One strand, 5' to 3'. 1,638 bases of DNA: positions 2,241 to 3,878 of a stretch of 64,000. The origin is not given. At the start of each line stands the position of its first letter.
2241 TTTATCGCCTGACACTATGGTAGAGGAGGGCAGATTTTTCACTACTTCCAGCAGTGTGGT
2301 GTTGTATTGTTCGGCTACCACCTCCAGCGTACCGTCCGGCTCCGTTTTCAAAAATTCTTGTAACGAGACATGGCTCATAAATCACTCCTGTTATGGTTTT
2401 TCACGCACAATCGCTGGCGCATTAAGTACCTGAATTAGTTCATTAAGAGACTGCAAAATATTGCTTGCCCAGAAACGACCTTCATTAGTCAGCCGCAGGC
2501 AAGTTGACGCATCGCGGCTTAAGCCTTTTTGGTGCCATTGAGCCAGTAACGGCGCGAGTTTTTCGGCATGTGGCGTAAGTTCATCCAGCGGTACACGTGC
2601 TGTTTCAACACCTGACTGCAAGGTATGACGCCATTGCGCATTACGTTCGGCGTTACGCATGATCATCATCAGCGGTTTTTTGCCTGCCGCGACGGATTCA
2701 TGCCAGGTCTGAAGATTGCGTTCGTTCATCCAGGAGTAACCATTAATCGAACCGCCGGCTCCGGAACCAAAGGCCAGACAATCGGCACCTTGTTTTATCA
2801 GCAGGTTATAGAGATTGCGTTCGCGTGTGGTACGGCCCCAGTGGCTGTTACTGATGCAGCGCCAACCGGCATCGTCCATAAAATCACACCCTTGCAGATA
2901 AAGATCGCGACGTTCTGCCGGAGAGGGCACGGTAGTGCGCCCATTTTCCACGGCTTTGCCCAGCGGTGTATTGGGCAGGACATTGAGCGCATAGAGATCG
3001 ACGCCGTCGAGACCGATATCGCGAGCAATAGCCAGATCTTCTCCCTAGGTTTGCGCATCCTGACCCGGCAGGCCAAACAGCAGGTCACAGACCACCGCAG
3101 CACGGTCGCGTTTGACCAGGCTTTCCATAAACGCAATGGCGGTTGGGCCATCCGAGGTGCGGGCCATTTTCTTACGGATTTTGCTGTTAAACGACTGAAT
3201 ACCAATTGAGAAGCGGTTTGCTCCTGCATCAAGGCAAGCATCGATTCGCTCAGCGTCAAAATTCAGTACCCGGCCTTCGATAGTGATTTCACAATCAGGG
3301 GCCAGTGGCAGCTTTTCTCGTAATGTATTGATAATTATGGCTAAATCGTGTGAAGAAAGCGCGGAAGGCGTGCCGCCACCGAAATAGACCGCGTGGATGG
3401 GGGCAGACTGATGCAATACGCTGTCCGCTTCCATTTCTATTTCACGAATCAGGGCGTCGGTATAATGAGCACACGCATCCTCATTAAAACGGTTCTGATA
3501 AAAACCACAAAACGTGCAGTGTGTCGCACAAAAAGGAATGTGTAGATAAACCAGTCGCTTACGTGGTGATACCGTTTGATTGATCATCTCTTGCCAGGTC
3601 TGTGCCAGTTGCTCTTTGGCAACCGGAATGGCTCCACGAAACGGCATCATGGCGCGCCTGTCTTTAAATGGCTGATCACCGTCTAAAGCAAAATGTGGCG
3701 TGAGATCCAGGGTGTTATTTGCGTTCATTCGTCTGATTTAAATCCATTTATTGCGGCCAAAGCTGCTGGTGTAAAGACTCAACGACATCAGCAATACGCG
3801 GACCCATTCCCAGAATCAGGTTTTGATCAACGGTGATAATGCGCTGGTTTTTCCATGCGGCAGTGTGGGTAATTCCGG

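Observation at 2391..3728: chuW is interrupted by a single in-frame amber codon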

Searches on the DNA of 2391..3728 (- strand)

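Call 5: search_dna_similar(query=window:2391-3728:-, collection=ecoli_genomes, mode=near, max_rows=40)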
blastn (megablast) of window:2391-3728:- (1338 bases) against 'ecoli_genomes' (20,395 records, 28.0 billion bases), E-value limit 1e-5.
Records with a match: 2236; places in all: 2236; records where one place covers at least 80% of the query: 2236.
Genomes with a match: 2236 of 5426; with a place that covers at least 80% of the query: 2236. Places per genome that has any: lowest 1, median 1, highest 1. On chromosomes: 2236 places; on plasmids: 0.
Best place of each record, by identity: >=99% 16; 95-99% 2220.
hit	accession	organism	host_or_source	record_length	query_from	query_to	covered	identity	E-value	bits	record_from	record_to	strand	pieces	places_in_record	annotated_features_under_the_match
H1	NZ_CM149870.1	Escherichia coli strain HCP5S3_I2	Sus scrofa domesticus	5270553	1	1338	100%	99.8%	0e+0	2455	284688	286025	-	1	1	hutW: heme anaerobic degradation radical SAM methyltransferase ChuW/HutW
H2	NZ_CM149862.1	Escherichia coli strain LCP30S3_I5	Sus scrofa domesticus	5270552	1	1338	100%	99.8%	0e+0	2455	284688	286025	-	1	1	hutW: heme anaerobic degradation radical SAM methyltransferase ChuW/HutW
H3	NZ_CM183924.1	Escherichia coli strain GMF054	Homo sapiens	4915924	1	1338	100%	99.3%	0e+0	2422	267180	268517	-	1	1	hutW: heme anaerobic degradation radical SAM methyltransferase ChuW/HutW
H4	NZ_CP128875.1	Escherichia coli strain TUM14771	Homo sapiens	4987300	1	1338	100%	99.2%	0e+0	2410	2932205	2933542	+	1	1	hutW: heme anaerobic degradation radical SAM methyltransferase ChuW/HutW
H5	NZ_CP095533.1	Escherichia coli strain GN02461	Homo sapiens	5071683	1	1338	100%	99.2%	0e+0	2410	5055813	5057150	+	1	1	hutW: heme anaerobic degradation radical SAM methyltransferase ChuW/HutW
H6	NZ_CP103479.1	Escherichia coli strain 4621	Homo sapiens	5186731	1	1338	100%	99.2%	0e+0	2410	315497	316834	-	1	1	hutW: heme anaerobic degradation radical SAM methyltransferase ChuW/HutW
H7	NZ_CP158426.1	Escherichia coli strain NRZ14408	Homo sapiens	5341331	1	1338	100%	99.2%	0e+0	2410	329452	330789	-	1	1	hutW: heme anaerobic degradation radical SAM methyltransferase ChuW/HutW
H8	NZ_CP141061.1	Escherichia coli strain KE55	Homo sapiens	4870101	1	1338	100%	99.2%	0e+0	2410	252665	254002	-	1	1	hutW: heme anaerobic degradation radical SAM methyltransferase ChuW/HutW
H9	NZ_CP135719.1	Escherichia coli strain TUM1226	missing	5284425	1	1338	100%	99.2%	0e+0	2410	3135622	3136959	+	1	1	hutW: heme anaerobic degradation radical SAM methyltransferase ChuW/HutW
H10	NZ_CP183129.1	Escherichia coli strain 755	Homo sapiens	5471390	1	1338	100%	99.2%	0e+0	2410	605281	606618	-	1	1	hutW: heme anaerobic degradation radical SAM methyltransferase ChuW/HutW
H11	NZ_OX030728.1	Escherichia coli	Homo sapiens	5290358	1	1338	100%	99.2%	0e+0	2410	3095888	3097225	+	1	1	hutW: heme anaerobic degradation radical SAM methyltransferase ChuW/HutW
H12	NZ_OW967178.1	Escherichia coli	Homo sapiens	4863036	1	1338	100%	99.2%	0e+0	2410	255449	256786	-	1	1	hutW: heme anaerobic degradation radical SAM methyltransferase ChuW/HutW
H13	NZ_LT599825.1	Escherichia coli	-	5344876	1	1338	100%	99.2%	0e+0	2410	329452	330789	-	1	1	hutW: heme anaerobic degradation radical SAM methyltransferase ChuW/HutW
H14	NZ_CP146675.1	Escherichia coli strain MS 69-1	Homo sapiens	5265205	1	1338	100%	99.1%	0e+0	2405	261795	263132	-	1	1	hutW: heme anaerobic degradation radical SAM methyltransferase ChuW/HutW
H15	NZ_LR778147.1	Escherichia coli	sediment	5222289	1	1338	100%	99.1%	0e+0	2405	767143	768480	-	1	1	hutW: heme anaerobic degradation radical SAM methyltransferase ChuW/HutW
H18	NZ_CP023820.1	Escherichia coli strain 7/2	Homo sapiens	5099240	1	1338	100%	98.9%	0e+0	2388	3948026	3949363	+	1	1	hutW: heme anaerobic degradation radical SAM methyltransferase ChuW/HutW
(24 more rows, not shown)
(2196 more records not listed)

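Call 6: get_annotated_region(hit=H1, flank=6000)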
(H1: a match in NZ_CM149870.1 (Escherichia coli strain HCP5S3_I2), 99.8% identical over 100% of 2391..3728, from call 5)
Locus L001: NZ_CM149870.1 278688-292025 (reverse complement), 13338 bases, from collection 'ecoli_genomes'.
description: Escherichia coli strain HCP5S3_I2 chromosome, whole genome shotgun sequence
organism: Escherichia coli strain HCP5S3_I2 (NCBI taxid 562)
replicon: chromosome; assembly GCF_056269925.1
host: Sus scrofa domesticus; source: feces; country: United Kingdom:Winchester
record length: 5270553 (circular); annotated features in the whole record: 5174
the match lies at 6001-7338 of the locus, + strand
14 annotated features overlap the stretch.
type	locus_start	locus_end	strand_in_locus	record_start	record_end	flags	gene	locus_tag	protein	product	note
CDS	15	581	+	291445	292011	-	slp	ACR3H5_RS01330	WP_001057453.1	outer membrane lipoprotein Slp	-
CDS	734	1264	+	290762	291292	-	dctR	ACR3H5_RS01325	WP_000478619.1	helix-turn-helix transcriptional regulator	-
CDS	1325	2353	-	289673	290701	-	chuS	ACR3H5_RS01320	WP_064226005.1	hematinate-forming heme oxygenase ChuS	-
CDS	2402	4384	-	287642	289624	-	chuA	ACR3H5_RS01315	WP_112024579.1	TonB-dependent heme/hemoglobin receptor ChuA/ShuA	-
CDS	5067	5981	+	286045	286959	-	shuT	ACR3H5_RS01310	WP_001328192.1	heme ABC transporter substrate-binding protein ShuT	-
CDS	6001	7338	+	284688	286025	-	hutW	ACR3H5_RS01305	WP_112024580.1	heme anaerobic degradation radical SAM methyltransferase ChuW/HutW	-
CDS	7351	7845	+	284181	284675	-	hutX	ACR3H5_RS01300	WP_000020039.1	heme utilization cystosolic carrier protein HutX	-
CDS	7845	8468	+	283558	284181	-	chuY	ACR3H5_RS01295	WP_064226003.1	anaerobilin reductase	-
CDS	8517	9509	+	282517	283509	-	shuU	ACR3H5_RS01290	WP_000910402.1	heme ABC transporter permease ShuU/ChuU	-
CDS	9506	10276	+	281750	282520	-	-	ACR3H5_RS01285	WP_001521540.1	heme ABC transporter ATP-binding protein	-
CDS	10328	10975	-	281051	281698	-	yhiD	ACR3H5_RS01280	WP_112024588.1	MgtC/SapB family protein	-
CDS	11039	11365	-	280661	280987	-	hdeB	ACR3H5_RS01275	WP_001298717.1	acid-activated periplasmic chaperone HdeB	-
CDS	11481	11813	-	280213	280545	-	hdeA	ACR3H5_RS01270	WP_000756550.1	acid-activated periplasmic chaperone HdeA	-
CDS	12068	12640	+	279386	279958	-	hdeD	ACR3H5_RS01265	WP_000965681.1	acid-resistance protein HdeD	-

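Call 7: get_annotated_region(hit=H3, flank=100)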
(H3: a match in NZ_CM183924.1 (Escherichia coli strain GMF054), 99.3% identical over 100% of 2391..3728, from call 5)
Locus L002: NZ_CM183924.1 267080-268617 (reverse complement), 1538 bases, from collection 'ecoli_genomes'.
description: Escherichia coli strain GMF054 chromosome, whole genome shotgun sequence
organism: Escherichia coli strain GMF054 (NCBI taxid 562)
replicon: chromosome; assembly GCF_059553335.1
host: Homo sapiens; source: -; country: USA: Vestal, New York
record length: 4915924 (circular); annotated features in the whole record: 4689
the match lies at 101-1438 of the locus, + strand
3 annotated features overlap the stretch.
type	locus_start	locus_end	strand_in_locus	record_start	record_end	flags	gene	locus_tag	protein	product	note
CDS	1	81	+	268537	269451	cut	shuT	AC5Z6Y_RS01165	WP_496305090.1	heme ABC transporter substrate-binding protein ShuT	-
CDS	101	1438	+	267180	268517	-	hutW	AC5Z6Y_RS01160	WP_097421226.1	heme anaerobic degradation radical SAM methyltransferase ChuW/HutW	-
CDS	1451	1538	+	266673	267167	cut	hutX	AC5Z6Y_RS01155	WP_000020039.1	heme utilization cystosolic carrier protein HutX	-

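Call 8: get_annotated_region(hit=H18, flank=100)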
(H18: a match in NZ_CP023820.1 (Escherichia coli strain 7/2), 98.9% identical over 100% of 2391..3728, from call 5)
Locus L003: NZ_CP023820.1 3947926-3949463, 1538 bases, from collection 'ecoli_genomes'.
description: Escherichia coli strain 7/2 chromosome, complete genome
organism: Escherichia coli strain 7/2 (NCBI taxid 562)
replicon: chromosome; assembly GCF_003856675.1
host: Homo sapiens; source: feces; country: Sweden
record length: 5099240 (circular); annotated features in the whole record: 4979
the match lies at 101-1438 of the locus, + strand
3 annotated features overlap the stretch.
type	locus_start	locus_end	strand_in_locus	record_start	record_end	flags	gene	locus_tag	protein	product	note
CDS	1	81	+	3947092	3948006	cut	shuT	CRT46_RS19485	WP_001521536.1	heme ABC transporter substrate-binding protein ShuT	-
CDS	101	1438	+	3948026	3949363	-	hutW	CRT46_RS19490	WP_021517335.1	heme anaerobic degradation radical SAM methyltransferase ChuW/HutW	-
CDS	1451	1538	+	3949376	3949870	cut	hutX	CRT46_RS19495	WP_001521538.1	heme utilization cystosolic carrier protein HutX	-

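Call 17: search_dna_similar(query=window:3011-3081:-, collection=ecoli_genomes, mode=near, max_rows=15)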
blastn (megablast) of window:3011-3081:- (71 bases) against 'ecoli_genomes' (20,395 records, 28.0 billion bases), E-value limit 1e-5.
Records with a match: 911; places in all: 911; records where one place covers at least 80% of the query: 911.
Genomes with a match: 911 of 5426; with a place that covers at least 80% of the query: 911. Places per genome that has any: lowest 1, median 1, highest 1. On chromosomes: 911 places; on plasmids: 0.
Best place of each record, by identity: 95-99% 911.
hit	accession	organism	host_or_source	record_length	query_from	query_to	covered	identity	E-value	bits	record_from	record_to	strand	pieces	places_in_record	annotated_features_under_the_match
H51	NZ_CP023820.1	Escherichia coli strain 7/2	Homo sapiens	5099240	1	71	100%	98.6%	9e-27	126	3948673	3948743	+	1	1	hutW: heme anaerobic degradation radical SAM methyltransferase ChuW/HutW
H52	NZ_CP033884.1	Escherichia coli strain 50579417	Homo sapiens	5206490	1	71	100%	98.6%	9e-27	126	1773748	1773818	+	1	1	hutW: heme anaerobic degradation radical SAM methyltransferase ChuW/HutW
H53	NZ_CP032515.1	Escherichia coli strain 118UI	Homo sapiens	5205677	1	71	100%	98.6%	9e-27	126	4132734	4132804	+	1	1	hutW: heme anaerobic degradation radical SAM methyltransferase ChuW/HutW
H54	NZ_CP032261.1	Escherichia coli strain AR_0067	missing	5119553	1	71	100%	98.6%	9e-27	126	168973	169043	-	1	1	hutW: heme anaerobic degradation radical SAM methyltransferase ChuW/HutW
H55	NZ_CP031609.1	Escherichia coli strain N3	Homo sapiens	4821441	1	71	100%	98.6%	9e-27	126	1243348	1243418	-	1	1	hutW: heme anaerobic degradation radical SAM methyltransferase ChuW/HutW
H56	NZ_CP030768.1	Escherichia coli strain 2017C-4173W12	missing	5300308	1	71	100%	98.6%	9e-27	126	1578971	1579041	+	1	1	hutW: heme anaerobic degradation radical SAM methyltransferase ChuW/HutW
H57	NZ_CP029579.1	Escherichia coli strain DA33137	Homo sapiens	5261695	1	71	100%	98.6%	9e-27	126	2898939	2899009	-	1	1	hutW: heme anaerobic degradation radical SAM methyltransferase ChuW/HutW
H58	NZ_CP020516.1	Escherichia coli strain 222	Homo sapiens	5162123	1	71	100%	98.6%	9e-27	126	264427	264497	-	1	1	hutW: heme anaerobic degradation radical SAM methyltransferase ChuW/HutW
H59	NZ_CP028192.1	Escherichia coli strain CFSAN018748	tissue and/or biological fluid swine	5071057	1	71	100%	98.6%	9e-27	126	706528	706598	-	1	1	hutW: heme anaerobic degradation radical SAM methyltransferase ChuW/HutW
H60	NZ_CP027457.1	Escherichia coli strain 88-3493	missing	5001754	1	71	100%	98.6%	9e-27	126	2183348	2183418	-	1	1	hutW: heme anaerobic degradation radical SAM methyltransferase ChuW/HutW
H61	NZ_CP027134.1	Escherichia coli strain AR_0372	missing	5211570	1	71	100%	98.6%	9e-27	126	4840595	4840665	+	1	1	hutW: heme anaerobic degradation radical SAM methyltransferase ChuW/HutW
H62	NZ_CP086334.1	Escherichia coli strain EBJ003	Homo sapiens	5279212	1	71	100%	98.6%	9e-27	126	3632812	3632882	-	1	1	hutW: heme anaerobic degradation radical SAM methyltransferase ChuW/HutW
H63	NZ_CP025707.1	Escherichia coli strain YDC107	Homo sapiens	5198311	1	71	100%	98.6%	9e-27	126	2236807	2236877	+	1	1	hutW: heme anaerobic degradation radical SAM methyltransferase ChuW/HutW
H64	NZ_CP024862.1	Escherichia coli strain AR_0015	missing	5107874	1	71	100%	98.6%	9e-27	126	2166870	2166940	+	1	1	hutW: heme anaerobic degradation radical SAM methyltransferase ChuW/HutW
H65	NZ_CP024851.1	Escherichia coli strain AR_0006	missing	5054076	1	71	100%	98.6%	9e-27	126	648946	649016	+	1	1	hutW: heme anaerobic degradation radical SAM methyltransferase ChuW/HutW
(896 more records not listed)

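Call 36: get_annotated_region(hit=H3, flank=6000)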
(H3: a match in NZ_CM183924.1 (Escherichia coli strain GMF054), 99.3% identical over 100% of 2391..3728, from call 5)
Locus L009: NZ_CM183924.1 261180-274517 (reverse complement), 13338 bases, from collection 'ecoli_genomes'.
description: Escherichia coli strain GMF054 chromosome, whole genome shotgun sequence
organism: Escherichia coli strain GMF054 (NCBI taxid 562)
replicon: chromosome; assembly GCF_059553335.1
host: Homo sapiens; source: -; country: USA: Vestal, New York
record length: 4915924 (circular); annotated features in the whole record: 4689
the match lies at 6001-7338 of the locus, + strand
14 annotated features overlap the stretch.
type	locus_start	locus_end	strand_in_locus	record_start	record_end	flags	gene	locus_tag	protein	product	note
CDS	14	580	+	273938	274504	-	slp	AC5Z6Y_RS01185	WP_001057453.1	outer membrane lipoprotein Slp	-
CDS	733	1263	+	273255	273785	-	dctR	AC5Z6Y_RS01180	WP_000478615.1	helix-turn-helix transcriptional regulator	-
CDS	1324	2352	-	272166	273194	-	chuS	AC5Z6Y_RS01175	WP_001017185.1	hematinate-forming heme oxygenase ChuS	-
CDS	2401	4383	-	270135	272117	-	chuA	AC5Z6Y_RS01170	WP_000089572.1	TonB-dependent heme/hemoglobin receptor ChuA/ShuA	-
CDS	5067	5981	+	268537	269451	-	shuT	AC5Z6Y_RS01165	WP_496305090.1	heme ABC transporter substrate-binding protein ShuT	-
CDS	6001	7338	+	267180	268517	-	hutW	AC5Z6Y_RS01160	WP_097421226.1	heme anaerobic degradation radical SAM methyltransferase ChuW/HutW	-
CDS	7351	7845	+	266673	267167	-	hutX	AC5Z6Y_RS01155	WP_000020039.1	heme utilization cystosolic carrier protein HutX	-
CDS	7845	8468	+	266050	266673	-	chuY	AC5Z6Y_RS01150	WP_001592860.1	anaerobilin reductase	-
CDS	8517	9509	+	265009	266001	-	shuU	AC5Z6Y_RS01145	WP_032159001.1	heme ABC transporter permease ShuU/ChuU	-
CDS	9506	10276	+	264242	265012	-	-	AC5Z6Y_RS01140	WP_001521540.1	heme ABC transporter ATP-binding protein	-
CDS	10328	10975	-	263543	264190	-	yhiD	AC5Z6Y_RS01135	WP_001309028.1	MgtC/SapB family protein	-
CDS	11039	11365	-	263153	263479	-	hdeB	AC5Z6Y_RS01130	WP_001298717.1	acid-activated periplasmic chaperone HdeB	-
CDS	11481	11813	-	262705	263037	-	hdeA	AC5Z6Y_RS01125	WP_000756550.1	acid-activated periplasmic chaperone HdeA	-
CDS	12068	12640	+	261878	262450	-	hdeD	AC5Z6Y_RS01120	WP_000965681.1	acid-resistance protein HdeD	-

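Call 37: get_annotated_region(hit=H18, flank=6000)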
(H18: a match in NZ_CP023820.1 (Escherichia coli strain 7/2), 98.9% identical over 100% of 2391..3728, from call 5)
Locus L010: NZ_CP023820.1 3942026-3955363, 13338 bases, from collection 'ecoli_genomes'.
description: Escherichia coli strain 7/2 chromosome, complete genome
organism: Escherichia coli strain 7/2 (NCBI taxid 562)
replicon: chromosome; assembly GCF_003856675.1
host: Homo sapiens; source: feces; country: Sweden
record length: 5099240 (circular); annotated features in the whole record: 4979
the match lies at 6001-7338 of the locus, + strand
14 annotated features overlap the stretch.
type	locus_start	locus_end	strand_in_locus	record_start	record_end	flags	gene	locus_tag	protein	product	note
CDS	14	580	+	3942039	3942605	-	slp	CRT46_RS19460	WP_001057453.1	outer membrane lipoprotein Slp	-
CDS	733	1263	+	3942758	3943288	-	dctR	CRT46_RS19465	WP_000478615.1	helix-turn-helix transcriptional regulator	-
CDS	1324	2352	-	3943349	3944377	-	chuS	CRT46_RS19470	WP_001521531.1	hematinate-forming heme oxygenase ChuS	-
CDS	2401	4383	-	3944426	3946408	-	chuA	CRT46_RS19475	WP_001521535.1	TonB-dependent heme/hemoglobin receptor ChuA/ShuA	-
CDS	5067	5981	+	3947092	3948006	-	shuT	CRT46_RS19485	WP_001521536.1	heme ABC transporter substrate-binding protein ShuT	-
CDS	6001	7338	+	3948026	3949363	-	hutW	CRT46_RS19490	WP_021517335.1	heme anaerobic degradation radical SAM methyltransferase ChuW/HutW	-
CDS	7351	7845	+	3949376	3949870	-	hutX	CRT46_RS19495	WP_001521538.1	heme utilization cystosolic carrier protein HutX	-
CDS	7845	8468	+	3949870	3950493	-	chuY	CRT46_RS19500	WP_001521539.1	anaerobilin reductase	-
CDS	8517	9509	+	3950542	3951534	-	shuU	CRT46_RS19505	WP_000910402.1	heme ABC transporter permease ShuU/ChuU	-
CDS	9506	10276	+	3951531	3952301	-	-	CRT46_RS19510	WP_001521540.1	heme ABC transporter ATP-binding protein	-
CDS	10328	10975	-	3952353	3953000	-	yhiD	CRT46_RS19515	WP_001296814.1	MgtC/SapB family protein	-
CDS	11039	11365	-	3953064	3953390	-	hdeB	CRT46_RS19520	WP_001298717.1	acid-activated periplasmic chaperone HdeB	-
CDS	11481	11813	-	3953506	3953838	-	hdeA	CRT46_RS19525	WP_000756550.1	acid-activated periplasmic chaperone HdeA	-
CDS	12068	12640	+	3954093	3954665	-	hdeD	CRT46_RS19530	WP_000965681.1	acid-resistance protein HdeD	-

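Call 58: search_dna_similar(query=window:2391-3728:-, collection=ecoli_genomes, mode=near, max_rows=24, rows=spread)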
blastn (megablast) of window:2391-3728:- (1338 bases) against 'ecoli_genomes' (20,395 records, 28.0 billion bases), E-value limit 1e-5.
Records with a match: 2236; places in all: 2236; records where one place covers at least 80% of the query: 2236.
Genomes with a match: 2236 of 5426; with a place that covers at least 80% of the query: 2236. Places per genome that has any: lowest 1, median 1, highest 1. On chromosomes: 2236 places; on plasmids: 0.
Best place of each record, by identity: >=99% 16; 95-99% 2220.
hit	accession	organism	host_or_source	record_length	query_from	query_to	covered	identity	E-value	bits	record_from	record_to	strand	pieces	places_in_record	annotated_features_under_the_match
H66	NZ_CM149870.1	Escherichia coli strain HCP5S3_I2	Sus scrofa domesticus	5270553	1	1338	100%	99.8%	0e+0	2455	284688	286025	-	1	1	hutW: heme anaerobic degradation radical SAM methyltransferase ChuW/HutW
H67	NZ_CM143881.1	Escherichia coli strain E09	Homo sapiens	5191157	1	1338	100%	98.9%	0e+0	2388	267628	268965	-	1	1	hutW: heme anaerobic degradation radical SAM methyltransferase ChuW/HutW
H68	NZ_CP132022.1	Escherichia coli strain GON1437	Homo sapiens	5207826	1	1338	100%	98.7%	0e+0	2377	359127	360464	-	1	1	hutW: heme anaerobic degradation radical SAM methyltransferase ChuW/HutW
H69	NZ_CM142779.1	Escherichia coli strain GPEC1337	chicken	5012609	1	1338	100%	98.6%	0e+0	2366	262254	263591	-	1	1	hutW: heme anaerobic degradation radical SAM methyltransferase ChuW/HutW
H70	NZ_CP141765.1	Escherichia coli strain HYM1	duck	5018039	1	1338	100%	98.1%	0e+0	2333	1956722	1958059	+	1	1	hutW: heme anaerobic degradation radical SAM methyltransferase ChuW/HutW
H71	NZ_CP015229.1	Escherichia coli strain 06-00048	alfalfa sprout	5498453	1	1338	100%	98.1%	0e+0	2327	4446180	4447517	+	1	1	hutW: heme anaerobic degradation radical SAM methyltransferase ChuW/HutW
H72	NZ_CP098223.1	Escherichia coli strain Z0117EC0005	Canis lupus familiaris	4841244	1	1338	100%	97.8%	0e+0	2305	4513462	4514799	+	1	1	hutW: heme anaerobic degradation radical SAM methyltransferase ChuW/HutW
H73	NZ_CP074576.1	Escherichia coli strain CS18F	Chicken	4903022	1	1338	100%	97.7%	0e+0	2300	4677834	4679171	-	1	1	hutW: heme anaerobic degradation radical SAM methyltransferase ChuW/HutW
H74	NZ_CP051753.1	Escherichia coli strain SCU-102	Homo sapiens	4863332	1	1338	100%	97.5%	0e+0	2289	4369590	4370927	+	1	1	hutW: heme anaerobic degradation radical SAM methyltransferase ChuW/HutW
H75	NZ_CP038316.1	Escherichia coli O157:H7 strain NE92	bovine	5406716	1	1338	100%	97.5%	0e+0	2283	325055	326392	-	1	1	hutW: heme anaerobic degradation radical SAM methyltransferase ChuW/HutW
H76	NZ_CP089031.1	Escherichia coli strain 7386Nal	not applicable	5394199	1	1338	100%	97.5%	0e+0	2283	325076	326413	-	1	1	hutW: heme anaerobic degradation radical SAM methyltransferase ChuW/HutW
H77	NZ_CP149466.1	Escherichia coli strain 2024CK-1897675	Homo sapiens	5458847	1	1338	100%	97.5%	0e+0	2283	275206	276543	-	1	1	hutW: heme anaerobic degradation radical SAM methyltransferase ChuW/HutW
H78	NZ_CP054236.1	Escherichia coli strain EcPF5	Homo sapiens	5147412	1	1338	100%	96.7%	0e+0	2228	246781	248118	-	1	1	hutW: heme anaerobic degradation radical SAM methyltransferase ChuW/HutW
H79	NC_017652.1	Escherichia coli str. 'clone D i14' strain clone D i14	-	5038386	1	1338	100%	96.6%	0e+0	2222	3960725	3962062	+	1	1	hutW: heme anaerobic degradation radical SAM methyltransferase ChuW/HutW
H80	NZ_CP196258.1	Escherichia coli strain AH19K002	Homo sapiens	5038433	1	1338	100%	96.6%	0e+0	2222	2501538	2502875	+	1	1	hutW: heme anaerobic degradation radical SAM methyltransferase ChuW/HutW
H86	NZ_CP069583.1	Escherichia coli strain FDAARGOS_1265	Homo sapiens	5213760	1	1338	100%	96.2%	0e+0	2189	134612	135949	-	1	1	hutW: heme anaerobic degradation radical SAM methyltransferase ChuW/HutW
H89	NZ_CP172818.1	Escherichia coli strain HS-02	Homo sapiens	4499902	1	1338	100%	95.6%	0e+0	2141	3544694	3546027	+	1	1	hutW: heme anaerobic degradation radical SAM methyltransferase ChuW/HutW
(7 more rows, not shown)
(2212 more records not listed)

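Call 59: get_annotated_region(hit=H75, flank=50)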
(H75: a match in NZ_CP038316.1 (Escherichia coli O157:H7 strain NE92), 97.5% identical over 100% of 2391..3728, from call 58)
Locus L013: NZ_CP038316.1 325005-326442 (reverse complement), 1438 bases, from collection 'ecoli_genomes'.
description: Escherichia coli O157:H7 strain NE92 chromosome, complete genome
organism: Escherichia coli O157:H7 strain NE92 (NCBI taxid 83334)
replicon: chromosome; assembly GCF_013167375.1
host: bovine; source: missing; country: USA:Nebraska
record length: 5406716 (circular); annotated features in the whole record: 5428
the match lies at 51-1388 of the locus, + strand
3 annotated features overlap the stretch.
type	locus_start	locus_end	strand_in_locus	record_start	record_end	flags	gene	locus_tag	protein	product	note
CDS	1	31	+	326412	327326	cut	shuT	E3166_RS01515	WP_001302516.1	heme ABC transporter substrate-binding protein ShuT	-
CDS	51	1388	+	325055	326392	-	hutW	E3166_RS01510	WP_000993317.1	heme anaerobic degradation radical SAM methyltransferase ChuW/HutW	-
CDS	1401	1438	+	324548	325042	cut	hutX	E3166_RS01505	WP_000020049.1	heme utilization cystosolic carrier protein HutX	-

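Call 60: get_annotated_region(hit=H79, flank=50)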
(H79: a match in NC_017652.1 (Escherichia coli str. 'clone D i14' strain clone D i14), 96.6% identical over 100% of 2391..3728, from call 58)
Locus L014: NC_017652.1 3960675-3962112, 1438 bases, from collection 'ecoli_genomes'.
description: Escherichia coli str. 'clone D i14', complete sequence
organism: Escherichia coli str. 'clone D i14' strain clone D i14 (NCBI taxid 885275)
replicon: chromosome; assembly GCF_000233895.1
host: -; source: -; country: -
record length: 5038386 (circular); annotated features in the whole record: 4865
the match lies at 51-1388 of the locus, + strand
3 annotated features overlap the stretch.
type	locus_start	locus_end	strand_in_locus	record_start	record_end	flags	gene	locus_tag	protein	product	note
CDS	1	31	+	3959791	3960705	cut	chuT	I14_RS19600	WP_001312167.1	heme ABC transporter substrate-binding protein ChuT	-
CDS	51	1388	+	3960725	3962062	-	hutW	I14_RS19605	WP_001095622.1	heme anaerobic degradation radical SAM methyltransferase ChuW/HutW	-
CDS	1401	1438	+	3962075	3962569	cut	hutX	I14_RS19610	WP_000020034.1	heme utilization cystosolic carrier protein HutX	-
